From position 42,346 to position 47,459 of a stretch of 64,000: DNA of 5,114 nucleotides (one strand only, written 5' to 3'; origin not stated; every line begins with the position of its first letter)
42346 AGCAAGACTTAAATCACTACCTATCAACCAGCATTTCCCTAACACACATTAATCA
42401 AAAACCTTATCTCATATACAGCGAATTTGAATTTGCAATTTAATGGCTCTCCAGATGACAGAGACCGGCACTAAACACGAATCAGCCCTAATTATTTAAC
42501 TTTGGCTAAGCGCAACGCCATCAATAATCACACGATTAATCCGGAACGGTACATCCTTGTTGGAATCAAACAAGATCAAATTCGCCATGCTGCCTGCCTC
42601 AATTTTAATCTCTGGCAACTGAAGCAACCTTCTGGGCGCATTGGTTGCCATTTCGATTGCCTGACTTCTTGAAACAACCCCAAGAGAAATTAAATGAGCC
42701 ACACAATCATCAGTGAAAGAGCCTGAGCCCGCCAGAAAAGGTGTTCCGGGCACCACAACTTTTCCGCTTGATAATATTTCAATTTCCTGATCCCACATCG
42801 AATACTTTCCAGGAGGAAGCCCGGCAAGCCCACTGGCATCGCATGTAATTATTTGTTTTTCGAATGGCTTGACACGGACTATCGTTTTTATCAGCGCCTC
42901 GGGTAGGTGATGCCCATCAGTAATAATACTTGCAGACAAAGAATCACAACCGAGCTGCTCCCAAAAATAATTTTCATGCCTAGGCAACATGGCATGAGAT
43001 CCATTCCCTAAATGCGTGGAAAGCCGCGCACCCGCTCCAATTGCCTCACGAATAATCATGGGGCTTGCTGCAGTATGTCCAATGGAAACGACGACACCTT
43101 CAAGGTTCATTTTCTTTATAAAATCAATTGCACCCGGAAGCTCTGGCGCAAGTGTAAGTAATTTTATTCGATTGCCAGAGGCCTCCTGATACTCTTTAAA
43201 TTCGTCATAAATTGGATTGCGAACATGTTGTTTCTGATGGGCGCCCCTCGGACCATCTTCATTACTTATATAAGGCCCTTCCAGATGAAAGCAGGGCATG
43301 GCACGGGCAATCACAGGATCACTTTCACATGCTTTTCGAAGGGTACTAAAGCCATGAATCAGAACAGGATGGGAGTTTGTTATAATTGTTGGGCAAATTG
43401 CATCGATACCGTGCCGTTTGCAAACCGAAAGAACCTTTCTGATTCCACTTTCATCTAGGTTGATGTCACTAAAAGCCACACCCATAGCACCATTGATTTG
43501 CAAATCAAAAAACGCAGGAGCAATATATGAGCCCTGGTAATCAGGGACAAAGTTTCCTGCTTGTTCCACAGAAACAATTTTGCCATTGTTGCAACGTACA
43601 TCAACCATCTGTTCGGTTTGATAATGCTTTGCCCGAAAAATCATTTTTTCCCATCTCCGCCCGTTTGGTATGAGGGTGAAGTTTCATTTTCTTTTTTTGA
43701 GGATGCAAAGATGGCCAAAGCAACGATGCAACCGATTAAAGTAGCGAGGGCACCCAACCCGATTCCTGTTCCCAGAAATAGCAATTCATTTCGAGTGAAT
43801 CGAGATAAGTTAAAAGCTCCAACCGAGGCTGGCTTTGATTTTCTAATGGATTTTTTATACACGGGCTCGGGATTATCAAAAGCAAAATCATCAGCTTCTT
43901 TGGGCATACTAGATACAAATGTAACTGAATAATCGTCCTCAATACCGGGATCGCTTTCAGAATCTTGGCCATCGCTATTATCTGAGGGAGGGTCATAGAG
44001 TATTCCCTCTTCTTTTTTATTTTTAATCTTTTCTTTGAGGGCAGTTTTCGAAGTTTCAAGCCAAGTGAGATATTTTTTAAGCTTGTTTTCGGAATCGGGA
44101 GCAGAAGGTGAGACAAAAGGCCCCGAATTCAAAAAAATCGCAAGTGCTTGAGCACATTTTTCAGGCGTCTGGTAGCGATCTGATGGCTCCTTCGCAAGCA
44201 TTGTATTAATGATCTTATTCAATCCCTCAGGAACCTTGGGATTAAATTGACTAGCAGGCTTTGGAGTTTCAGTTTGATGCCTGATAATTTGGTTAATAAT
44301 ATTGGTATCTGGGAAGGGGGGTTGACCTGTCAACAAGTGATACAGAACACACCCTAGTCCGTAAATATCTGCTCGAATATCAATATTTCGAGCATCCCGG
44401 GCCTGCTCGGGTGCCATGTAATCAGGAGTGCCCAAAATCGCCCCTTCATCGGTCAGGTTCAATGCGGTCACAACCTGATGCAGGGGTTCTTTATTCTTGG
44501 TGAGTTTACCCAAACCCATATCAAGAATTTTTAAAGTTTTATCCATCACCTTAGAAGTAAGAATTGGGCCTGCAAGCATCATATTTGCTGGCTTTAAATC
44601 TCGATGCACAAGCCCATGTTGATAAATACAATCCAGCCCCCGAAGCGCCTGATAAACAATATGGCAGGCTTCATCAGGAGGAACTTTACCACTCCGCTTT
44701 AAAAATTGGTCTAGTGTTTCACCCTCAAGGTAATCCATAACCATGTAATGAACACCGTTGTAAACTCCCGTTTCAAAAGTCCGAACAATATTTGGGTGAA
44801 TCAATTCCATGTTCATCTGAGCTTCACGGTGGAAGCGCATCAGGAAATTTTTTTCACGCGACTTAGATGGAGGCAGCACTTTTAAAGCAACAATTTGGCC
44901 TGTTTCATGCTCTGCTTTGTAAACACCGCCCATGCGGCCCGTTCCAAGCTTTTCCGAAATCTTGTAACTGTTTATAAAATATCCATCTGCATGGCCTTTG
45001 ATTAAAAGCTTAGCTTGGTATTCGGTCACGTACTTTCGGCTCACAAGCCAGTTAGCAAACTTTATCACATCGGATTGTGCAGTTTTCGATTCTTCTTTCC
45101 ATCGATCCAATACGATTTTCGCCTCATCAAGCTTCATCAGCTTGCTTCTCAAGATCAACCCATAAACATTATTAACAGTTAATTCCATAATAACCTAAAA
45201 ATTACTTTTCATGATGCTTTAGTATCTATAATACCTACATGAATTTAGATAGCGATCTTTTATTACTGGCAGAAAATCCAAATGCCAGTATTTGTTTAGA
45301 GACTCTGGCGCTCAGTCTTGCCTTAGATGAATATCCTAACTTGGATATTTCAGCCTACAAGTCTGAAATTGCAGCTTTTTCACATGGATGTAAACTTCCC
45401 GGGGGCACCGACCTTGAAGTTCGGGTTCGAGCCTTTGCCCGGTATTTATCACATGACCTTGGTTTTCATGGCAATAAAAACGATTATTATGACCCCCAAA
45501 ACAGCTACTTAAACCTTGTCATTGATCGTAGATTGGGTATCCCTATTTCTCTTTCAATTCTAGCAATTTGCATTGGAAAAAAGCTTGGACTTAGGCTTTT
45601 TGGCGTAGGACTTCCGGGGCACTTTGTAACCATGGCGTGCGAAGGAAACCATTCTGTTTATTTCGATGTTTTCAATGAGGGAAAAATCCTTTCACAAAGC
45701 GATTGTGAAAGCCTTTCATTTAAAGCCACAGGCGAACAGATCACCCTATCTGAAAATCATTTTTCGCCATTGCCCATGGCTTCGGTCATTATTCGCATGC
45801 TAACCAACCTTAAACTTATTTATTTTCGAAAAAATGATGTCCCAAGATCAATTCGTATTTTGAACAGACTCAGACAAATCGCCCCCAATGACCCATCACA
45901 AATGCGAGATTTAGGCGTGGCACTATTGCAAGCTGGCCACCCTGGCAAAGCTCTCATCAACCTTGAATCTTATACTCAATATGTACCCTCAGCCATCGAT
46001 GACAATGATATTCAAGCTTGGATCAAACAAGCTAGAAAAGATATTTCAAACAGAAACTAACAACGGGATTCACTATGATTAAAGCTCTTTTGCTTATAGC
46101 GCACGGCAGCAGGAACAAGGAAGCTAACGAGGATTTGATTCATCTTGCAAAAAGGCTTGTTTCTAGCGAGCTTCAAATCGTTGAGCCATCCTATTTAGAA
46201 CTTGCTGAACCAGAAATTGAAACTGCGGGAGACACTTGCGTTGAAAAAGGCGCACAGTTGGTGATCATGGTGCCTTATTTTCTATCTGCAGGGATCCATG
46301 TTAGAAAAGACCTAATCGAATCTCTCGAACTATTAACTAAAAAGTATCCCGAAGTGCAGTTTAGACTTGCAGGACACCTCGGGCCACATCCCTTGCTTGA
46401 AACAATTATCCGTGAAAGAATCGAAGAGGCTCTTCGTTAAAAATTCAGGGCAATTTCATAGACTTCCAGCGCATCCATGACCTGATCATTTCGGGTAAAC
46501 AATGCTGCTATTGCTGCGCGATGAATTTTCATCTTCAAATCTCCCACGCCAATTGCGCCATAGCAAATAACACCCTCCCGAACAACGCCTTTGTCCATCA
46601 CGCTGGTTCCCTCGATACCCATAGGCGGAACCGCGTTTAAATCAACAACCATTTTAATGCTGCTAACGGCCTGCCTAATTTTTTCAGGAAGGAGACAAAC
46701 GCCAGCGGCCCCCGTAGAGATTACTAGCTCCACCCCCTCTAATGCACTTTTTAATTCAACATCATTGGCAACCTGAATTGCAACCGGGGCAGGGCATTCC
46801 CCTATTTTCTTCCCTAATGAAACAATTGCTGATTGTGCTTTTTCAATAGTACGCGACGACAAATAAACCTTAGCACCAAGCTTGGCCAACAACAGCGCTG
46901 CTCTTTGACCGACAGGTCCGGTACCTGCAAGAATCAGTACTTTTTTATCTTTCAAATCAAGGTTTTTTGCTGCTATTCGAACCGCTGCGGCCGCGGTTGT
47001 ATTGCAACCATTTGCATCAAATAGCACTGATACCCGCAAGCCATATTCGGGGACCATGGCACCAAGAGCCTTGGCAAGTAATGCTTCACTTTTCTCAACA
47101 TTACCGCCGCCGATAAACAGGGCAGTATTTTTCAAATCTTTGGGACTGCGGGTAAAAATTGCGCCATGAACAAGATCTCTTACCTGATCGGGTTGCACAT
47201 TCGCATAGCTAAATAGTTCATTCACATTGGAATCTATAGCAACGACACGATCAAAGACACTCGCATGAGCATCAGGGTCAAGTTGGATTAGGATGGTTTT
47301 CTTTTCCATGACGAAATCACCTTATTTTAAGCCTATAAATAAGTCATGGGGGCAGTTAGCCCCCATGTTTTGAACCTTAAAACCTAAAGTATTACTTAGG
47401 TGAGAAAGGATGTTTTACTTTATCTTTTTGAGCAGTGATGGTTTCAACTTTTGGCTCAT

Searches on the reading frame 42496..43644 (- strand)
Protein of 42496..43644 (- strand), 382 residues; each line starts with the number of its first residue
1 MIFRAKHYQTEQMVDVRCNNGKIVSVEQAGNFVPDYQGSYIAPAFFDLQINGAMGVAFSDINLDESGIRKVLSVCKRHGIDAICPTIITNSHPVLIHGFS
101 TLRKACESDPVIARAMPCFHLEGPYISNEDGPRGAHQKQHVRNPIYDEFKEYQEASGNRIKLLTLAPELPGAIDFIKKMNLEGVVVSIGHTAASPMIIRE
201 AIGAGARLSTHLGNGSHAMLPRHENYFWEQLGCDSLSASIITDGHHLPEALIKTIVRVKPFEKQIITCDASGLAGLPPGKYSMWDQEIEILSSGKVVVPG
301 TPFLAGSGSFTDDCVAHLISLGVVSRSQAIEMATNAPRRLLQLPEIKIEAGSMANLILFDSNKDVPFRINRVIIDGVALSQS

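Call 7: search_protein_families(library=pfam, proteins=[window:42496-43644:-], max_evalue=0.001)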
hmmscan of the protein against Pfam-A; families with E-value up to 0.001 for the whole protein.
window:42496-43644:- (382 aa): 1 family
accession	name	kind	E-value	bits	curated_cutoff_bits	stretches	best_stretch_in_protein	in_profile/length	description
PF01979.26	Amidohydro_1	-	7.3e-07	29.2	25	1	40-377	1-343/345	Amidohydrolase family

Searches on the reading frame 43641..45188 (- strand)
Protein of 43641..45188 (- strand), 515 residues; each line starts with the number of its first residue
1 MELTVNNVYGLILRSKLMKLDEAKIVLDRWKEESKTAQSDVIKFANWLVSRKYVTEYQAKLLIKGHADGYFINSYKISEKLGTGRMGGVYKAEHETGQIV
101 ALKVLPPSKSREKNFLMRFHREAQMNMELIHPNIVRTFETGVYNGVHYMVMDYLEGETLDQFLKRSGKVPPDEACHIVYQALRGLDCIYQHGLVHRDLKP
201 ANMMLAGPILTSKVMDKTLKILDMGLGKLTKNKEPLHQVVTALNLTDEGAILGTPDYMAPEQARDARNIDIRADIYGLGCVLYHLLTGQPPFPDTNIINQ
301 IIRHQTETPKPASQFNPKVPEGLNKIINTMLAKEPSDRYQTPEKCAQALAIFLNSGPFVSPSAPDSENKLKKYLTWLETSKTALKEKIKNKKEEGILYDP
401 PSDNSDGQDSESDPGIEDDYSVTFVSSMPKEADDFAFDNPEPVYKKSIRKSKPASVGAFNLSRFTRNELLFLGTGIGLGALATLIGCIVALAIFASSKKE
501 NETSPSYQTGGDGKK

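Call 7: search_protein_families(library=pfam, proteins=[window:43641-45188:-], max_evalue=0.001)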
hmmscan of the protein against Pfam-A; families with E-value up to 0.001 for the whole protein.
window:43641-45188:- (515 aa): 3 families
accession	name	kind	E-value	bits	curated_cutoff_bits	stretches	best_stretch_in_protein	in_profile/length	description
PF00069.31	Pkinase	-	1.1e-53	182.8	31.7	1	75-345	1-258/263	Protein kinase domain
PF07714.23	PK_Tyr_Ser-Thr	-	2.8e-29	102.6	23.1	1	76-340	2-250/258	Protein tyrosine and serine/threonine kinase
PF03109.22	ABC1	-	1e-06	28.6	22.9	0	144-248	140-237/244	ABC1 atypical kinase-like domain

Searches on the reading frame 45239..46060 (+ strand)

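Call 7: search_protein_families(library=pfam, proteins=[window:45239-46060:+], max_evalue=0.001)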
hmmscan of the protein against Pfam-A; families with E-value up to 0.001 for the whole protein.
window:45239-46060:+ (273 aa): 2 families
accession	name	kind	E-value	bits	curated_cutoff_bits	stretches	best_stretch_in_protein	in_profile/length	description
PF13369.12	Transglut_core2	-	1.4e-39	135.5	23.5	1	58-188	23-154/155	Transglutaminase-like superfamily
PF13371.12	TPR_9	-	7.2e-13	48.8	35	1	191-254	1-64/73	Tetratricopeptide repeat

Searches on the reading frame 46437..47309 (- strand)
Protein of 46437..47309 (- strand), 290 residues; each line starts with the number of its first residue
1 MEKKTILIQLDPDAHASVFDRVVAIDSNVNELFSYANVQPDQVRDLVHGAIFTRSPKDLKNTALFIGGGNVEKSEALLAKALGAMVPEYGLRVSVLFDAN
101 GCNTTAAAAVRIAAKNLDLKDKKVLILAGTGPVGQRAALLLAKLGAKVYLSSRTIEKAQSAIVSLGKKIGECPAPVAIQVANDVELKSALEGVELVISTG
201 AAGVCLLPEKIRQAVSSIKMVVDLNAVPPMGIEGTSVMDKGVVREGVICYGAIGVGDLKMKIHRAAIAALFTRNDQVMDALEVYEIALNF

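Call 7: search_protein_families(library=pfam, proteins=[window:46437-47309:-], max_evalue=0.001)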
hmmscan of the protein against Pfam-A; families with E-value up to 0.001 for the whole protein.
window:46437-47309:- (290 aa): 4 families
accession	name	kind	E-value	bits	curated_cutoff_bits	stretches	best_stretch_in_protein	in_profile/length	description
PF09176.16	Mpt_N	-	3.5e-28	98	27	1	18-100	1-81/81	Methylene-tetrahydromethanopterin dehydrogenase, N-terminal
PF01488.26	Shikimate_DH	-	2.5e-05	24.8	24.3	1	112-228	2-114/138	Shikimate / quinate 5-dehydrogenase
PF13241.12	NAD_binding_7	-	0.00057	20.9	22.1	0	117-198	3-67/104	Putative NAD(P)-binding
PF01262.27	AlaDh_PNT_C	-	0.00076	19.4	23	0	119-252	26-159/214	Alanine dehydrogenase/PNT, C-terminal domain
